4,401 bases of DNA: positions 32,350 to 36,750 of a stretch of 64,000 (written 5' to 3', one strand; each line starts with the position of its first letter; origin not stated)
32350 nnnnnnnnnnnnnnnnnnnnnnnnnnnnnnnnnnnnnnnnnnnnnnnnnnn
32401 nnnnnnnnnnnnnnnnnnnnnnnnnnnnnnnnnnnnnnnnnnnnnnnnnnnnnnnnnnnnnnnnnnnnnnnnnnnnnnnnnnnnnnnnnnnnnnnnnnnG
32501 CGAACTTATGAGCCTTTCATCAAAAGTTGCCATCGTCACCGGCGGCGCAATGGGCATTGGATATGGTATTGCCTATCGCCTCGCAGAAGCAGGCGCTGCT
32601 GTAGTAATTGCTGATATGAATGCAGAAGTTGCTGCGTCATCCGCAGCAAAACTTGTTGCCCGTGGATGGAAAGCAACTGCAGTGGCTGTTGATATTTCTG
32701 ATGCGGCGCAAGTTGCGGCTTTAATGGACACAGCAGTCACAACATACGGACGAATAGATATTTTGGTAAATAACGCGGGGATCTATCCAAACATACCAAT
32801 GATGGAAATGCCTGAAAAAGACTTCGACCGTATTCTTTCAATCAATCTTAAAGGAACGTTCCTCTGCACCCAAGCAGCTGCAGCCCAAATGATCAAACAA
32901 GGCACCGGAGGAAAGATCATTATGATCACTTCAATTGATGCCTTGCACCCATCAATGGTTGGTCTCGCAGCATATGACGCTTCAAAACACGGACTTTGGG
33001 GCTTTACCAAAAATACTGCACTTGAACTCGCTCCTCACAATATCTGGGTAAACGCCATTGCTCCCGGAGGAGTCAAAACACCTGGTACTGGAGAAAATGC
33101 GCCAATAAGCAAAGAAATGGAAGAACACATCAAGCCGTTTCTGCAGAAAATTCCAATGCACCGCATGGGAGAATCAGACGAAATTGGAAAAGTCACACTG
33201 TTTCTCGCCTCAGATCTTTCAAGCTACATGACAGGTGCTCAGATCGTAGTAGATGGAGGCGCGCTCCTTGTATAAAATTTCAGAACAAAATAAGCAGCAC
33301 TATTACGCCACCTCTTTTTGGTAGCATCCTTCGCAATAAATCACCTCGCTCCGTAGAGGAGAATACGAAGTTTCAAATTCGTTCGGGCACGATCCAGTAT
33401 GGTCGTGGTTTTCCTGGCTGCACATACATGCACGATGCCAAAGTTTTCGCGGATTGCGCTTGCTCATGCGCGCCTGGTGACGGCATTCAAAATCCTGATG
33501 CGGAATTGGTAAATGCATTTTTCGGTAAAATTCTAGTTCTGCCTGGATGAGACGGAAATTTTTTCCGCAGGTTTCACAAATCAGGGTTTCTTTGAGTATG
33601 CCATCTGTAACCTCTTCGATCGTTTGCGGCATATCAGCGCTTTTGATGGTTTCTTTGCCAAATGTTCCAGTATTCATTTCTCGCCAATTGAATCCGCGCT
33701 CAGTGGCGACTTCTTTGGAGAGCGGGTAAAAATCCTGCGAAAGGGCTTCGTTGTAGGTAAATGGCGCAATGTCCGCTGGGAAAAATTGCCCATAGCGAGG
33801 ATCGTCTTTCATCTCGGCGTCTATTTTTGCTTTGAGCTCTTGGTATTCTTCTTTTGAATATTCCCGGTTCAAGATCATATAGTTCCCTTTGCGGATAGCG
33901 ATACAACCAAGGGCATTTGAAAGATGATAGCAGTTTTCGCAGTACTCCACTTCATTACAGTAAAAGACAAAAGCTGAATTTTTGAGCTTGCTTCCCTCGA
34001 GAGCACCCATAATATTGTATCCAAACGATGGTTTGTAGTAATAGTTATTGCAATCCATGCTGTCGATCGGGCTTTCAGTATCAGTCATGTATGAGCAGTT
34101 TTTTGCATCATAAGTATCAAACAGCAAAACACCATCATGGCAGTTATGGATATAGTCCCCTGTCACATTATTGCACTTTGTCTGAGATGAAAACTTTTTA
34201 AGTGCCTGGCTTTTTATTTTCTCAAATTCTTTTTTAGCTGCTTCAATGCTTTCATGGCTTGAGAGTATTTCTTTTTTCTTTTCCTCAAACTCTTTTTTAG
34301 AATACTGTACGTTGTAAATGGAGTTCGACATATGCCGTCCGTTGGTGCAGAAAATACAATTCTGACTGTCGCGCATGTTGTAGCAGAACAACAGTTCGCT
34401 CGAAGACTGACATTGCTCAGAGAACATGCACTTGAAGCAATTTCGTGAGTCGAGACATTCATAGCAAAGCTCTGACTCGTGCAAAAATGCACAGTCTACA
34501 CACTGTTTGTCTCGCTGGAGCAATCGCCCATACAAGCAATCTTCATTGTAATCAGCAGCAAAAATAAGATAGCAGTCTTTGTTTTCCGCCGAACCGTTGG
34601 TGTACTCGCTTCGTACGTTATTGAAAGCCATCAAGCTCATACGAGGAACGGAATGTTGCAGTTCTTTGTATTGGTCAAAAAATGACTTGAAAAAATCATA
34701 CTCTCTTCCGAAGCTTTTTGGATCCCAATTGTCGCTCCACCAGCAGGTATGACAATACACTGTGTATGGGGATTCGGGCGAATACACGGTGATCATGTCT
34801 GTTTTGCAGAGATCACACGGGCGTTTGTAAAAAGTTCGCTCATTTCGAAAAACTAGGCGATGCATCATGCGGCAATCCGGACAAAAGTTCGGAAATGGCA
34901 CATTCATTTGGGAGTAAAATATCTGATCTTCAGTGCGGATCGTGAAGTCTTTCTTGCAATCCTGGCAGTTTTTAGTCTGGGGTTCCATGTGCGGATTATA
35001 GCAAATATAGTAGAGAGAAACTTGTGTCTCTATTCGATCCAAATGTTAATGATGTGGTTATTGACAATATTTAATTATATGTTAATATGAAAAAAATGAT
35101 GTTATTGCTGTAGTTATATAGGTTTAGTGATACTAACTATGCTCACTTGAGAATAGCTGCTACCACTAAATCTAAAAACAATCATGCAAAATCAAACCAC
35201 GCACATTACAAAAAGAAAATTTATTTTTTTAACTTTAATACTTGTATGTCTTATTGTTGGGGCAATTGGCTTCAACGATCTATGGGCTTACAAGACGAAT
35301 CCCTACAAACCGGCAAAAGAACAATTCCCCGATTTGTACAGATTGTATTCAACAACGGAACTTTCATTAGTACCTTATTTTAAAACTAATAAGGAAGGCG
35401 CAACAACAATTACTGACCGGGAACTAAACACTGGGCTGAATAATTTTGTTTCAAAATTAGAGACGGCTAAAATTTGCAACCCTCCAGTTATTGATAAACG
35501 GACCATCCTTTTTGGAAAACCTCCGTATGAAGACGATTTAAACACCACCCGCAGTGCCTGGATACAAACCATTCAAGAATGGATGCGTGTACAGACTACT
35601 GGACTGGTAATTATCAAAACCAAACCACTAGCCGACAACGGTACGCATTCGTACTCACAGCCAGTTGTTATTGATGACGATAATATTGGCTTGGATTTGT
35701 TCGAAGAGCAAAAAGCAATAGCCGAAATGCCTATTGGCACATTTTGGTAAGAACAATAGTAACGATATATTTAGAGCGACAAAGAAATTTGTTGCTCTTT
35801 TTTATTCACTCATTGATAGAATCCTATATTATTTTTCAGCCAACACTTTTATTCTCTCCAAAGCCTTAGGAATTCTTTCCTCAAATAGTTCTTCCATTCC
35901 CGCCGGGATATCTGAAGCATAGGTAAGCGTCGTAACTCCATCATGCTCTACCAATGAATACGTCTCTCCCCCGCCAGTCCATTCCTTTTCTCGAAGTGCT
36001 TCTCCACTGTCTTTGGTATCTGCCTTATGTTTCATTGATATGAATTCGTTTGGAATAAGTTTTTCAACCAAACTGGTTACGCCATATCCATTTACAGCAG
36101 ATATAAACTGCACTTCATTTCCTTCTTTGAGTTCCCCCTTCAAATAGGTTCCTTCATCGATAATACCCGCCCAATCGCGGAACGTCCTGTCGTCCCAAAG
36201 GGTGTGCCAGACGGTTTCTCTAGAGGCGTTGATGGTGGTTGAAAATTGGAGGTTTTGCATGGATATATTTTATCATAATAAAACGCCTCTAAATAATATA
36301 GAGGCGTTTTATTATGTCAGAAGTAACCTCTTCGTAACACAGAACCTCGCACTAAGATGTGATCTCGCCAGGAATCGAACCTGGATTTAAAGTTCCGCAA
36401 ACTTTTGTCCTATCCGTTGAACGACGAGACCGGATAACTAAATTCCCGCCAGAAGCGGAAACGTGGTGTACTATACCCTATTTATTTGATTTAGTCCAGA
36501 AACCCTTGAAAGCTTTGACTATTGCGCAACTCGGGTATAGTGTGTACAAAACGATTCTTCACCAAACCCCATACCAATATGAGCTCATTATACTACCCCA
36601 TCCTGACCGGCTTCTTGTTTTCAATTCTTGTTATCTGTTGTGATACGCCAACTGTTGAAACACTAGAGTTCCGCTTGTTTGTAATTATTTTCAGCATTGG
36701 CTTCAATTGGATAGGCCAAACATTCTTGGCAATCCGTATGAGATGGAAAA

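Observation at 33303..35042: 579-aa Cys-rich protein with zinc-ribbon domains at both termini and a central NCxxC-repeat core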

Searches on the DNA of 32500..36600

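Call 70: search_rna_families(source=window, start=32500, end=36600, threshold=evalue, max_evalue=1)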
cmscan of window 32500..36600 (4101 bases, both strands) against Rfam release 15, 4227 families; matches with E-value up to 1: 2.
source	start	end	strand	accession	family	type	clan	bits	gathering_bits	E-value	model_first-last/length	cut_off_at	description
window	36360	36431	-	RF00005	tRNA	Gene; tRNA;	CL00001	57.8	29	4.5e-11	1-71/71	no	tRNA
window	35759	35814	+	RF01561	DdR11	Gene; snRNA; snoRNA; CD-box;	-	21.1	65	0.87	1-76/76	no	Dictyostelium snoRNA DdR11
